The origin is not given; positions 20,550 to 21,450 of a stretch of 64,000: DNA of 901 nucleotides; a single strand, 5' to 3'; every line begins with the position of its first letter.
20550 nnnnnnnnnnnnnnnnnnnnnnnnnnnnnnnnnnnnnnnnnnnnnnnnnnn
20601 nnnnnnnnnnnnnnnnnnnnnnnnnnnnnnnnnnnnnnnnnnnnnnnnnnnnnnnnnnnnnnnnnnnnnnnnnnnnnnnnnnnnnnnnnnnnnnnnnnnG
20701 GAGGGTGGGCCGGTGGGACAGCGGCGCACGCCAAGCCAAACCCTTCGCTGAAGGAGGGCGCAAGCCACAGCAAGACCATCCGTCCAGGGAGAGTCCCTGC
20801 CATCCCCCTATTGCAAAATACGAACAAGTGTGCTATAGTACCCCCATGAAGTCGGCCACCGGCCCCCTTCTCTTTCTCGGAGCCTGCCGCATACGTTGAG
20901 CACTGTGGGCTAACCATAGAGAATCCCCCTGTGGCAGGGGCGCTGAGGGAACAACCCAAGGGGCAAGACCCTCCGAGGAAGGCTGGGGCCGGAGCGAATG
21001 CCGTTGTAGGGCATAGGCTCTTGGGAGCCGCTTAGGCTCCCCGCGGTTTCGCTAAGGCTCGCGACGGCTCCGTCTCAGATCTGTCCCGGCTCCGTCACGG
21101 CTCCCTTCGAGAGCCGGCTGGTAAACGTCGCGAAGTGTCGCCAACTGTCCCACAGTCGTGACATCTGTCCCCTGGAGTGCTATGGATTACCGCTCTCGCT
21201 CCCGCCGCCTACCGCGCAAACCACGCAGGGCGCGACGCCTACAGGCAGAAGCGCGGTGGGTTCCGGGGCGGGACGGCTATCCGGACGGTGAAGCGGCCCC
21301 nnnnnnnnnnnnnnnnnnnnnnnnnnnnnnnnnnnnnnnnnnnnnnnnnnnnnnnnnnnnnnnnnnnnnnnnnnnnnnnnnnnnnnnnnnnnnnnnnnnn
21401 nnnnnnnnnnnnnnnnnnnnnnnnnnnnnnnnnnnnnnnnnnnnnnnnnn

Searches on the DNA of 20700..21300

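Call 20: search_rna_families(source=window, start=20700, end=21300, threshold=evalue, max_evalue=10)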
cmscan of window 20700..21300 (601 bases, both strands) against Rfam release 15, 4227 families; matches with E-value up to 10: 2.
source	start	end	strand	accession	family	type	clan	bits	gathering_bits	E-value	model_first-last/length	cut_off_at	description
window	20922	20981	+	RF00970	mir-648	Gene; miRNA;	-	17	84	1.4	1-84/84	no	mir-648 microRNA precursor family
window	20833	20962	+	RF02174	SMAD5-AS1_2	Gene; lncRNA;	-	9.6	50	6.7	1-129/129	no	SMAD5 antisense RNA 1 conserved region 2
